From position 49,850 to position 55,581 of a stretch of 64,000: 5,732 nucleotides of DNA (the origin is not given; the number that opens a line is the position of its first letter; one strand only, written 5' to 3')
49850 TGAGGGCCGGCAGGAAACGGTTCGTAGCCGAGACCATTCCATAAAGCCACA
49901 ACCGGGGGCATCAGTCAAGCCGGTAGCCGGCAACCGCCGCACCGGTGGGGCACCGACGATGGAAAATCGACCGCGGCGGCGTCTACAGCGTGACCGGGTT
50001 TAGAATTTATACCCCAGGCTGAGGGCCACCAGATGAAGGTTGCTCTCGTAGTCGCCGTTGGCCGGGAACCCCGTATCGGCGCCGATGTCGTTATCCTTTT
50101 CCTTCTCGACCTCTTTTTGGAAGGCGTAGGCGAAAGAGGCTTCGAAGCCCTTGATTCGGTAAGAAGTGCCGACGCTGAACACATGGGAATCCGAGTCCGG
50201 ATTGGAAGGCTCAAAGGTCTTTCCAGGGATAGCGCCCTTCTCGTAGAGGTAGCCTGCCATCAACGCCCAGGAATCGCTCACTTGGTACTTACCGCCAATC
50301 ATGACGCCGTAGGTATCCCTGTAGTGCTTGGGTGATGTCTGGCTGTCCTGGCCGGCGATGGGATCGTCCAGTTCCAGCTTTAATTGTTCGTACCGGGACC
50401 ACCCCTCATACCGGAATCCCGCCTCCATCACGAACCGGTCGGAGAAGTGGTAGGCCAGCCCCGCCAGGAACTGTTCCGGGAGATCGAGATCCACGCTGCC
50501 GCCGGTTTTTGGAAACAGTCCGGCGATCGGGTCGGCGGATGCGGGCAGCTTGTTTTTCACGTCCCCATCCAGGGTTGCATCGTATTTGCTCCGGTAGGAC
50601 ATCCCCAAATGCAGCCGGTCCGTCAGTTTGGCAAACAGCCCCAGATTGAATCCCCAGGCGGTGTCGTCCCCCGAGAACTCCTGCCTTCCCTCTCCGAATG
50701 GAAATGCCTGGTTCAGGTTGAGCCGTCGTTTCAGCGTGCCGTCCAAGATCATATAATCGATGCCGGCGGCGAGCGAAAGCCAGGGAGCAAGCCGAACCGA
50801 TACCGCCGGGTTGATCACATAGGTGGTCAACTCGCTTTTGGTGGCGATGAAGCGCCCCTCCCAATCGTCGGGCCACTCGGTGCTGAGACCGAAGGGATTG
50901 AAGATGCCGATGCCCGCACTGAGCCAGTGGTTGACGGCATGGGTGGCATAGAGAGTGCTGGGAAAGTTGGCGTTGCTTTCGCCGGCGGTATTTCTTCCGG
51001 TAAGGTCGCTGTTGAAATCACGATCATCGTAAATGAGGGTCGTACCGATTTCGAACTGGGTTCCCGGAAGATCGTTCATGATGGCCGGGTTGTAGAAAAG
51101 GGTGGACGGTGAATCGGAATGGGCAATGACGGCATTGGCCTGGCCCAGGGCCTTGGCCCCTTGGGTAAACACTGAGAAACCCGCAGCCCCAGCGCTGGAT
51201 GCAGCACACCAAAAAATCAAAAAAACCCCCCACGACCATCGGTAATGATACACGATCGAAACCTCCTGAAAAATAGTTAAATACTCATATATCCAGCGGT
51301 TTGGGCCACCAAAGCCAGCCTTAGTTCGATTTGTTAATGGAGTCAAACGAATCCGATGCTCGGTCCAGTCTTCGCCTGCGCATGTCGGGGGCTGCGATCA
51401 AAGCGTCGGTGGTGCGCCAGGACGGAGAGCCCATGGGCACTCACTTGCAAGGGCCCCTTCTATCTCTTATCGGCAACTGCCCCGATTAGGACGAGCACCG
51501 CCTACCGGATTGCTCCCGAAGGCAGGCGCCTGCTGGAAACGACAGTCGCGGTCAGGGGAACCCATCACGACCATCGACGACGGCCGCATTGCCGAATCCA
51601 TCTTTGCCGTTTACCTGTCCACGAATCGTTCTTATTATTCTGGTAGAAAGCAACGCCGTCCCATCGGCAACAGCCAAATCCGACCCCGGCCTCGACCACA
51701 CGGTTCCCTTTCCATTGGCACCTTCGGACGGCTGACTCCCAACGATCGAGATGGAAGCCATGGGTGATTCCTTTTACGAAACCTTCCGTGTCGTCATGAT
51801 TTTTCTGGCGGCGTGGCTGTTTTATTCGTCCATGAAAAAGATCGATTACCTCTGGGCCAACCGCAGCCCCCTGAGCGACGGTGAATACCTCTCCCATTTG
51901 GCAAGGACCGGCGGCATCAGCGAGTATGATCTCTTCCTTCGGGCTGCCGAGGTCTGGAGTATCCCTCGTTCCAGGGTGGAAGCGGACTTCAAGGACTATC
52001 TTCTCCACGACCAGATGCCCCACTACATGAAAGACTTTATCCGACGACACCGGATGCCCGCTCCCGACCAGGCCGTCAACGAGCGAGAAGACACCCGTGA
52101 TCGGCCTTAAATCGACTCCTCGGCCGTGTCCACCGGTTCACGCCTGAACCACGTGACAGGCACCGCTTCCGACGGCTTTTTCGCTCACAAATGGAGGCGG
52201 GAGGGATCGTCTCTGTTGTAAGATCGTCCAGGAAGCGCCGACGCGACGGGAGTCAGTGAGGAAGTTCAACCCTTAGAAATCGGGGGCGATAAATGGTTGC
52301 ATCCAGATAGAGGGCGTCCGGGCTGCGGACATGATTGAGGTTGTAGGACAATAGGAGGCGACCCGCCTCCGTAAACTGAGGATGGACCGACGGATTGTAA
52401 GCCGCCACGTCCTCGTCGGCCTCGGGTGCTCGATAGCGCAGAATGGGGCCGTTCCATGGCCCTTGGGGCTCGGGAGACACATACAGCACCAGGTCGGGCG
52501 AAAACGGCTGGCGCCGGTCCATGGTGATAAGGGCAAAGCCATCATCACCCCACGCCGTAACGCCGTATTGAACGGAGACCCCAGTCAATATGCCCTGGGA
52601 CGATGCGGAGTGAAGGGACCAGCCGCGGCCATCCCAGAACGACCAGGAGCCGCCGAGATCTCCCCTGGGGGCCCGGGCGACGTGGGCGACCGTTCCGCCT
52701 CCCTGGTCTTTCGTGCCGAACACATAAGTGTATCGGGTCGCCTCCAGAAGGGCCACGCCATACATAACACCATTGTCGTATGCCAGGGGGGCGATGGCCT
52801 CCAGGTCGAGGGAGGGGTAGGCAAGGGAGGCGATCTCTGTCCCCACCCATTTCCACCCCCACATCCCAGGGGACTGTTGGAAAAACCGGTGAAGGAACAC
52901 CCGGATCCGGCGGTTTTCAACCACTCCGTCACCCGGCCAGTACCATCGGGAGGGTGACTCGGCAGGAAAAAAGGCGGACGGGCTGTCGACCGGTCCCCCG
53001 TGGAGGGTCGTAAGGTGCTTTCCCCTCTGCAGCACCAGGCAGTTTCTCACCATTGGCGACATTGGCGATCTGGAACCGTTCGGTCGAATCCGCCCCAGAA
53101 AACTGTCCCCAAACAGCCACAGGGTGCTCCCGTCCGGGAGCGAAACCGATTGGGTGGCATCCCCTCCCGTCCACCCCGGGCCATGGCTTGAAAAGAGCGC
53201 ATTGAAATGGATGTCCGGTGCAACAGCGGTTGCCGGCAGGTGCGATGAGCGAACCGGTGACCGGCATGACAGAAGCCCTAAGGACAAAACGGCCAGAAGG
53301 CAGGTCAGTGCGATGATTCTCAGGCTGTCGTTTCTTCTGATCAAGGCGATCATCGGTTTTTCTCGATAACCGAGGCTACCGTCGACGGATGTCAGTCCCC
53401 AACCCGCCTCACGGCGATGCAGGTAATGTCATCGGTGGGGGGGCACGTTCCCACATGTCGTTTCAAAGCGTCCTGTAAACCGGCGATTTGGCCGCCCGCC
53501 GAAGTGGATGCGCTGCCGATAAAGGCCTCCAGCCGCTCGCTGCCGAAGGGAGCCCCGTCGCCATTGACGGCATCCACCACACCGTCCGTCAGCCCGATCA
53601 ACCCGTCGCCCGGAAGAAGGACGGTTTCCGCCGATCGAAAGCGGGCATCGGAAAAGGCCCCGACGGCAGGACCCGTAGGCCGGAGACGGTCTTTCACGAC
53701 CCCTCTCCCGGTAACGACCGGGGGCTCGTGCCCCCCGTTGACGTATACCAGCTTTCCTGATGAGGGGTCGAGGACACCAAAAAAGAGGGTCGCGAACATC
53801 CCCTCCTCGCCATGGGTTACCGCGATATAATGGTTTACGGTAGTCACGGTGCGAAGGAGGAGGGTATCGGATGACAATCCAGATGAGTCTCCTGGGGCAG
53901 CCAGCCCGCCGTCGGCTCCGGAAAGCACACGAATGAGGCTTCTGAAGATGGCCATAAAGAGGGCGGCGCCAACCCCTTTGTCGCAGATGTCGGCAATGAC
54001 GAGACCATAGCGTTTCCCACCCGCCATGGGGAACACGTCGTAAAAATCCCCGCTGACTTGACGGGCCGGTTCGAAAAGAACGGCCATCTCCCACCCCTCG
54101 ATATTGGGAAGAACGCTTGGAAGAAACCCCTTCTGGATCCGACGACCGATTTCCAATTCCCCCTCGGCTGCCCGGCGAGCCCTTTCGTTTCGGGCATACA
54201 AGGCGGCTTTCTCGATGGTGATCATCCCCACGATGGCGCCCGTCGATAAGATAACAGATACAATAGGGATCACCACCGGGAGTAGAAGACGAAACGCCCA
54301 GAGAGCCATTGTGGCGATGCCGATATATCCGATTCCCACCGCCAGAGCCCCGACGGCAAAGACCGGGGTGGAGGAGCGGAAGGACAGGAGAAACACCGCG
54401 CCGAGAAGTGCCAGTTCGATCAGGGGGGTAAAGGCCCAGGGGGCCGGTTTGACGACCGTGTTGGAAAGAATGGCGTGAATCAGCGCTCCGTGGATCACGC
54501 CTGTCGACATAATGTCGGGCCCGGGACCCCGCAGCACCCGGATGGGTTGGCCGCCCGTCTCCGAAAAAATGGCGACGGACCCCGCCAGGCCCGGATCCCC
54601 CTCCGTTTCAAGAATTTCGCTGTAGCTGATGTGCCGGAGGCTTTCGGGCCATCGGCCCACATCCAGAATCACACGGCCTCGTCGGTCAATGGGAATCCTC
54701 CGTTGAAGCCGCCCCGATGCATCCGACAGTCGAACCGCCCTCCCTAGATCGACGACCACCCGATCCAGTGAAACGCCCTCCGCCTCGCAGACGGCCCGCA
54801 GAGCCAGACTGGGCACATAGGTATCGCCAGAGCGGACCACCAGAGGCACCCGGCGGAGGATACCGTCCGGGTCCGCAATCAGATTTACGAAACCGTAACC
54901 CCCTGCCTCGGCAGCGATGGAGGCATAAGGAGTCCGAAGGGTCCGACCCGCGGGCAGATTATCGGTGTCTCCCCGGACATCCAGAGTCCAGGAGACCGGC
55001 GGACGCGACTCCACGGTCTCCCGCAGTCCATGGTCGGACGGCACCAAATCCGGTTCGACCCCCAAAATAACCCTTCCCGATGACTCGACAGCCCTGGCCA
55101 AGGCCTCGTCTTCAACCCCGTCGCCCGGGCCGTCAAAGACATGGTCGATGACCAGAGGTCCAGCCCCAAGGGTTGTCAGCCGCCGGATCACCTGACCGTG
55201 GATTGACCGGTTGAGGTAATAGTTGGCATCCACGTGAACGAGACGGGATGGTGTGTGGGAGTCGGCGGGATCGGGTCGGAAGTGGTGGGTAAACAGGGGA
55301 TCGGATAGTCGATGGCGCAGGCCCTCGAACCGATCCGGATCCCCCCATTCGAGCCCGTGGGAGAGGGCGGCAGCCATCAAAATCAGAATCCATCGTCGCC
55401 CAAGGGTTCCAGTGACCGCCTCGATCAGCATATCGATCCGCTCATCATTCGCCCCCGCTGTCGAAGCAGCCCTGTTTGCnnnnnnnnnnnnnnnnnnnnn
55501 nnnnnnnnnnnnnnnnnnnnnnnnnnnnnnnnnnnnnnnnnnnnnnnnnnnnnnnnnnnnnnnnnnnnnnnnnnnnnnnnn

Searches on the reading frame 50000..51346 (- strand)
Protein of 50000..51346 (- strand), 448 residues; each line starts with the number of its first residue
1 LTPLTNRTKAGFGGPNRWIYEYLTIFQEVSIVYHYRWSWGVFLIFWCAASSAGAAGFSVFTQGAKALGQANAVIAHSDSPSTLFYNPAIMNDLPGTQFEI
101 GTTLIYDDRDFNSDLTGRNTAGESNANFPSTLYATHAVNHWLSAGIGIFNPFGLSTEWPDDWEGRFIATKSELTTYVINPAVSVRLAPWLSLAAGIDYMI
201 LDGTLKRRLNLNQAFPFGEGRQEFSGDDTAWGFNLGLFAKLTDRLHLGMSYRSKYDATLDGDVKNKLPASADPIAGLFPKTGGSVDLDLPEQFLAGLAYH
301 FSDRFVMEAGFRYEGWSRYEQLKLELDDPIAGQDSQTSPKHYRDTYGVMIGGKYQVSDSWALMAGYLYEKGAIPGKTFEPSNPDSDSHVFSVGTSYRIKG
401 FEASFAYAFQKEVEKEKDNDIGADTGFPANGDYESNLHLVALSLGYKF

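Call 52: search_protein_families(library=pfam, proteins=[window:50000-51346:-])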
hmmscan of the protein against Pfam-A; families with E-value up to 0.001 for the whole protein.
window:50000-51346:- (448 aa): 5 families
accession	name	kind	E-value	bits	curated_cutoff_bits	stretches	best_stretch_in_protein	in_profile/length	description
PF03349.22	Toluene_X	-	7.9e-69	232.6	29.7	1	47-448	3-421/421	Outer membrane protein transport protein (OMPP1/FadL/TodX)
PF13505.12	OMP_b-brl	-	4.4e-09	37.2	28.7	1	293-397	46-174/175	Outer membrane protein beta-barrel domain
PF10677.15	DUF2490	-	2.4e-06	27.8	29.8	0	161-263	22-120/186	Protein of unknown function (DUF2490)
PF03797.25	Autotransporter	-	2.3e-05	24.7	26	1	336-448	16-128/255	Autotransporter beta-domain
PF02462.21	Opacity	-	0.00037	21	21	0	339-370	73-104/126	Opacity family porin protein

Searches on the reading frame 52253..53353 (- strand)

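Call 52: search_protein_families(library=pfam, proteins=[window:52253-53353:-])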
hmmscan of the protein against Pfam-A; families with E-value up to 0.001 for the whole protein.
window:52253-53353:- (366 aa): 2 families
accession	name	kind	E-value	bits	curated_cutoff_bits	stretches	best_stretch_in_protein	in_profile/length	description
PF13810.12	DUF4185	-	5.6e-08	32.8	39.5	1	200-329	165-288/309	Domain of unknown function (DUF4185)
PF16396.11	DUF5005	-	1.1e-07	31.5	29.6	1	38-109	51-121/443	Domain of unknown function (DUF5005)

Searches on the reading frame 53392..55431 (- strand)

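Call 52: search_protein_families(library=pfam, proteins=[window:53392-55431:-])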
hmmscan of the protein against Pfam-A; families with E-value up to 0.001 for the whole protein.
window:53392-55431:- (679 aa): 2 families
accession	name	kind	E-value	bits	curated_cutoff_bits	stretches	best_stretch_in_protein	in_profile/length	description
PF07228.17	SpoIIE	-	6.5e-37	127.8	25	1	472-676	2-191/192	Stage II sporulation protein E (SpoIIE)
PF05226.16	CHASE2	-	2.7e-21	76.7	26.3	1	38-346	17-251/257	CHASE2 domain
